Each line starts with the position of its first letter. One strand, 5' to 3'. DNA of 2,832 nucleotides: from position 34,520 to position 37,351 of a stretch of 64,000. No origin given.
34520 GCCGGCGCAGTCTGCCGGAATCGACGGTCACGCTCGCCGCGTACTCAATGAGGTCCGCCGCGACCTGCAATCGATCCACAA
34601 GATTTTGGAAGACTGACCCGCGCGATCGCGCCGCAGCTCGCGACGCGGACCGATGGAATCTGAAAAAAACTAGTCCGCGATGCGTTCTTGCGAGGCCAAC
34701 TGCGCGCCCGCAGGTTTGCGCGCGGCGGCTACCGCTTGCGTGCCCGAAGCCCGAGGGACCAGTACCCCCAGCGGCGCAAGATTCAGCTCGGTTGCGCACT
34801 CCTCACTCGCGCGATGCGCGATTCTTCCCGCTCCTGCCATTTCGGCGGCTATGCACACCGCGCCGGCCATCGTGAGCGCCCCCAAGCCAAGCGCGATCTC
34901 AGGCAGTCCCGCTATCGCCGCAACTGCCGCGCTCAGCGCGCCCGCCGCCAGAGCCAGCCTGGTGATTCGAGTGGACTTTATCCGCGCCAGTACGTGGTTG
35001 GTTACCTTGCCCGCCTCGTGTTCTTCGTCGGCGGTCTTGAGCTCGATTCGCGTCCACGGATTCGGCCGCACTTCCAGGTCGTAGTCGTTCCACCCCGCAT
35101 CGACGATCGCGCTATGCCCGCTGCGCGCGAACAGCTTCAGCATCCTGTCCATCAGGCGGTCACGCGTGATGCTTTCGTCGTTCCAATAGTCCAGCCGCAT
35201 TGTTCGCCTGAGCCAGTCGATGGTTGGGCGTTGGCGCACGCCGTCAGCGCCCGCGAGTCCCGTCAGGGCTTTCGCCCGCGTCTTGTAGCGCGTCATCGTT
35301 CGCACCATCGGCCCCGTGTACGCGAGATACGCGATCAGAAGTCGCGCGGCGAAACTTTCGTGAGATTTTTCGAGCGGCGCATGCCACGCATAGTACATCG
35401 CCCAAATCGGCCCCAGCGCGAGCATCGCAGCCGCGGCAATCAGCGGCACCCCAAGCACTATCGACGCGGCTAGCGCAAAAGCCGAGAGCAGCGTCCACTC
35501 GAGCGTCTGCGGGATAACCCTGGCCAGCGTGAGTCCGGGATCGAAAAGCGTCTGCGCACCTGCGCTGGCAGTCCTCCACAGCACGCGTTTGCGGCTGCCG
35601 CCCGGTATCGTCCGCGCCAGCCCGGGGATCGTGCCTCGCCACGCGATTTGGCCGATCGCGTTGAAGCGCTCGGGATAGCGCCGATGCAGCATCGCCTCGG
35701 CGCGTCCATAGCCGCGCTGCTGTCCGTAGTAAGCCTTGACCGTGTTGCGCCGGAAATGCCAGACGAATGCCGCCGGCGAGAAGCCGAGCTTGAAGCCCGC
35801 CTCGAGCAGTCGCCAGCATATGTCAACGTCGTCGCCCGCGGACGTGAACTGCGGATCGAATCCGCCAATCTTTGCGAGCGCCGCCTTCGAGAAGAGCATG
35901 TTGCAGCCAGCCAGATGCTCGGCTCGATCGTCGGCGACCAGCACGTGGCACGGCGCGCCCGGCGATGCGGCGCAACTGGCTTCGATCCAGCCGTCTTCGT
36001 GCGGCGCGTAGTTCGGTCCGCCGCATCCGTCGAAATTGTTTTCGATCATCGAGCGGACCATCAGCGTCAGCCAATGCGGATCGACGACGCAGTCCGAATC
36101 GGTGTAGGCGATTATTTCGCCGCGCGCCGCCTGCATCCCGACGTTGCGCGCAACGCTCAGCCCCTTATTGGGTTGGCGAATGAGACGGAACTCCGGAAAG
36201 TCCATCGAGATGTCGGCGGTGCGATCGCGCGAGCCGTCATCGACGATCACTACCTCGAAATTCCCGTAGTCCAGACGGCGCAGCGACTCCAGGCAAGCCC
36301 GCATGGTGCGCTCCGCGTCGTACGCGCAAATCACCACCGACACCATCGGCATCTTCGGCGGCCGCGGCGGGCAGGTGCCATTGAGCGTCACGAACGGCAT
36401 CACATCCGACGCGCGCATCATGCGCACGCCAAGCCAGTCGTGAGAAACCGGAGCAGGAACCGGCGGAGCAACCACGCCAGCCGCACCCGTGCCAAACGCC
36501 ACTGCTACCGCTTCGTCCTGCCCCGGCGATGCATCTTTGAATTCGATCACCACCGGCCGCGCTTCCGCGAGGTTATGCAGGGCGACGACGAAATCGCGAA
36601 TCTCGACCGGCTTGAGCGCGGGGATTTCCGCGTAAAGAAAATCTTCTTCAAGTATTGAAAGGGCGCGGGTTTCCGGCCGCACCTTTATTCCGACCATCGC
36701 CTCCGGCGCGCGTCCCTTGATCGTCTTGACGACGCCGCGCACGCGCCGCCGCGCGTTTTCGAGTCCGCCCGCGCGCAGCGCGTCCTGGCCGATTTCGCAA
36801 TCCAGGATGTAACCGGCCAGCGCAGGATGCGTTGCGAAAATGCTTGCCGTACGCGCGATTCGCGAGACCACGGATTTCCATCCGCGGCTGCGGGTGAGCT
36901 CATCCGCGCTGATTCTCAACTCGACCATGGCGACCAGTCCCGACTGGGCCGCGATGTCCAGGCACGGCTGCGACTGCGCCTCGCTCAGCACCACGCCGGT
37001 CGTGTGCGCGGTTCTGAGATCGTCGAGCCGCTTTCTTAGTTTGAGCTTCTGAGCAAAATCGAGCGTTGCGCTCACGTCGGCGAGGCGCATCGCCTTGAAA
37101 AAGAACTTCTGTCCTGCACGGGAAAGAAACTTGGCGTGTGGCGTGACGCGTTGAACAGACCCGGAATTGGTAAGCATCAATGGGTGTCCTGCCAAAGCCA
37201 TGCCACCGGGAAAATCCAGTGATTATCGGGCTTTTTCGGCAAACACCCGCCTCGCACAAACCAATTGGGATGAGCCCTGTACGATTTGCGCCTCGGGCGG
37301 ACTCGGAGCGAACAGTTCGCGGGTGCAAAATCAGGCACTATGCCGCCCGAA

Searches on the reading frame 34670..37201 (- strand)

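Call 26: search_protein_families(library=pfam, proteins=[window:34670-37201:-], max_evalue=0.001)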
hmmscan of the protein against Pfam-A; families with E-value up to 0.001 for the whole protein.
window:34670-37201:- (843 aa): 6 families
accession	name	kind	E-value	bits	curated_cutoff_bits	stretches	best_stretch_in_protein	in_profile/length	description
PF00535.33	Glycos_transf_2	-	1.7e-32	113.1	23.3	1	288-404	1-122/168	Glycosyl transferase family 2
PF13641.12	Glyco_tranf_2_3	-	5.5e-26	92.4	27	1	285-494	1-223/230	Glycosyltransferase like family 2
PF13632.12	Glyco_trans_2_3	-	9.5e-14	52.1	27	1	363-557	1-153/198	Glycosyl transferase family group 2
PF10111.15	Glyco_tranf_2_2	-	2.2e-11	44.2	27.3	1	288-382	1-103/276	Glycosyltransferase like family 2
PF13506.12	Glyco_transf_21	-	2.5e-10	40.5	21.7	1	355-491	25-165/174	Glycosyl transferase family 21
PF02709.20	Glyco_transf_7C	-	0.00012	22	23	1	426-476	15-66/78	N-terminal domain of galactosyltransferase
